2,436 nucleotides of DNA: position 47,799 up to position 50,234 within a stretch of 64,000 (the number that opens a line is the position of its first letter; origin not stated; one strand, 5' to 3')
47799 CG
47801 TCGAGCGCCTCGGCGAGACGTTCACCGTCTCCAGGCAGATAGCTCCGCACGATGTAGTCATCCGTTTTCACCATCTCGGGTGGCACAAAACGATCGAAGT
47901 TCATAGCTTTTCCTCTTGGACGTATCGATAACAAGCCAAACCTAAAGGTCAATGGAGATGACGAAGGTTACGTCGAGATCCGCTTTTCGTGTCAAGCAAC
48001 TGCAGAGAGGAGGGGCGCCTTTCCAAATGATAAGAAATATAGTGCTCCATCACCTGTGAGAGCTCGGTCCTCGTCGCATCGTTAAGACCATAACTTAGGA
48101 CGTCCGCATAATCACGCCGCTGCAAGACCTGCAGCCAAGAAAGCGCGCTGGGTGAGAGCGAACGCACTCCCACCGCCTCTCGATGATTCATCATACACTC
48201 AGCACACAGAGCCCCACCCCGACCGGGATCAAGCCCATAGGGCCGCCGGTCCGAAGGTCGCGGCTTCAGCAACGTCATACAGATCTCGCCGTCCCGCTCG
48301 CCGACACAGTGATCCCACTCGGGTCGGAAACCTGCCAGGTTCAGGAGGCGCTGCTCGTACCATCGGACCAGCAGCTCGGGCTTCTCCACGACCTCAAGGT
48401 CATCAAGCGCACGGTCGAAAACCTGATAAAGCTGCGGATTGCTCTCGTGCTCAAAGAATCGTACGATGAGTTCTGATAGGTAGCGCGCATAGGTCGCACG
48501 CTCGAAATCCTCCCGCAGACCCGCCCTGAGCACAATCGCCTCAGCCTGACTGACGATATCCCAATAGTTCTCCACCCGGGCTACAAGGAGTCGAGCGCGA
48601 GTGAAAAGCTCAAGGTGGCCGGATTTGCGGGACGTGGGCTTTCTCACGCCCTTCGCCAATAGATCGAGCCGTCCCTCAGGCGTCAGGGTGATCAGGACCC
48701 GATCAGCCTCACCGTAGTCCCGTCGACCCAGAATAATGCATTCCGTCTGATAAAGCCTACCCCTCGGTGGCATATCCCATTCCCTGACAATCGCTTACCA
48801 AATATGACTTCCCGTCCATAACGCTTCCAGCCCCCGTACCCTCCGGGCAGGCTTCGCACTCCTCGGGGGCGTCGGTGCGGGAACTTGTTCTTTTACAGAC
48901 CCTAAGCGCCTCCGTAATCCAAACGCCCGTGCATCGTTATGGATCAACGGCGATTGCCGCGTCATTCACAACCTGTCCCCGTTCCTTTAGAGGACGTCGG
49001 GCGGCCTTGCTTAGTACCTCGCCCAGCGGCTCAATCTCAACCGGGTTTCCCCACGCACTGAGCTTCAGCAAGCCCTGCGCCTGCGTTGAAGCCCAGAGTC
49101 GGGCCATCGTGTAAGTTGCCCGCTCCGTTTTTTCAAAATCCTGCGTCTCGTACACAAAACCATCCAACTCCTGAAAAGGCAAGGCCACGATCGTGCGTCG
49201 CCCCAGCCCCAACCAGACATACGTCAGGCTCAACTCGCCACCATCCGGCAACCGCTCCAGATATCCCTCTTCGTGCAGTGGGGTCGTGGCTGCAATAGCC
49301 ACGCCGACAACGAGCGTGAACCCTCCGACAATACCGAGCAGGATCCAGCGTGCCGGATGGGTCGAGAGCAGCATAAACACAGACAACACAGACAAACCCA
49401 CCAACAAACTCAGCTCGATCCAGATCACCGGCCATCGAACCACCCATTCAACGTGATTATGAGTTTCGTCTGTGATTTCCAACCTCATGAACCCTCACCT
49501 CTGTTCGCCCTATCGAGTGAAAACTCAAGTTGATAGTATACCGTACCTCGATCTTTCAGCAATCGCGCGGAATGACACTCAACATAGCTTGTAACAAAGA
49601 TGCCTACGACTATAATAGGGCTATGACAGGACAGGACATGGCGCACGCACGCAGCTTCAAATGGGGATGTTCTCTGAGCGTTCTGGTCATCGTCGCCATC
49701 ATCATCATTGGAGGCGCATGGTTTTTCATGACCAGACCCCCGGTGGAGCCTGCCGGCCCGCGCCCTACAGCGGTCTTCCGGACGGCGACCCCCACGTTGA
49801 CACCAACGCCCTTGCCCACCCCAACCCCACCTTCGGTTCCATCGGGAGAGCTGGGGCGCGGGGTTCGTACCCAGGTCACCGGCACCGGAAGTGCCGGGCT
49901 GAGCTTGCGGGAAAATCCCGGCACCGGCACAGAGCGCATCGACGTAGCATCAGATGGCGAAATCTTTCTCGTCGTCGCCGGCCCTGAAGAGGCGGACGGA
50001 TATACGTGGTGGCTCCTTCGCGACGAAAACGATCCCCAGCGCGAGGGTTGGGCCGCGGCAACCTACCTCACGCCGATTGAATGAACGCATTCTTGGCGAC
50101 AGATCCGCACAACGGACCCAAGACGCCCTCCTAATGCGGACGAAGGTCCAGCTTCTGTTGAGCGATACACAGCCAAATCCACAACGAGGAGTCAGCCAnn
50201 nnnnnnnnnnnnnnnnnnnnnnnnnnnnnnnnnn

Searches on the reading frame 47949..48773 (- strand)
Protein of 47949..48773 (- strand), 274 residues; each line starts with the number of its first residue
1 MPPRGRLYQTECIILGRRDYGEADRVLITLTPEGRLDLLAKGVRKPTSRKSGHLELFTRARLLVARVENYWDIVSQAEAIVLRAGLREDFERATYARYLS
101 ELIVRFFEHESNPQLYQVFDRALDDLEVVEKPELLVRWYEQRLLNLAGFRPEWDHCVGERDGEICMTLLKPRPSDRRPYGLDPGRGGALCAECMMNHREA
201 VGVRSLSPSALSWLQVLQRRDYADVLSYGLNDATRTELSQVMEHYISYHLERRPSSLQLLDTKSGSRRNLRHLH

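Call 45: search_protein_families(library=pfam, proteins=[window:47949-48773:-], max_evalue=0.00001)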
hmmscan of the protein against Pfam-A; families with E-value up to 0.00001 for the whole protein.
window:47949-48773:- (274 aa): 2 families
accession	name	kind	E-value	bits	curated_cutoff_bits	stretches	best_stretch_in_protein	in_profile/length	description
PF02565.21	RecO_C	-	2.9e-24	86.1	22.1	1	87-257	1-156/157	Recombination protein O C terminal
PF11967.14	RecO_N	-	1.2e-13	51.3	27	1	7-80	3-77/80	Recombination protein O N terminal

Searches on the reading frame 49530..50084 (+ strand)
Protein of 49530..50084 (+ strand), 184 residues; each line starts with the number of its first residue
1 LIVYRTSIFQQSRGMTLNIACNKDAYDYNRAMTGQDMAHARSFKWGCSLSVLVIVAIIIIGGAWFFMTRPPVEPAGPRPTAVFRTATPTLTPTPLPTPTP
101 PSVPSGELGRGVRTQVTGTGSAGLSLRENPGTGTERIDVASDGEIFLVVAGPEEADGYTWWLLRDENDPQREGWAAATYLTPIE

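Call 20: search_protein_families(library=pfam, proteins=[window:49530-50084:+], max_evalue=0.001)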
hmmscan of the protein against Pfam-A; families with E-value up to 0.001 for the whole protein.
window:49530-50084:+ (184 aa): 1 family
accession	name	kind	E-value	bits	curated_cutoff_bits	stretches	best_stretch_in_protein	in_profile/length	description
PF08239.17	SH3_3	-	6.9e-05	23.4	27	1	123-180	2-53/54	Bacterial SH3 domain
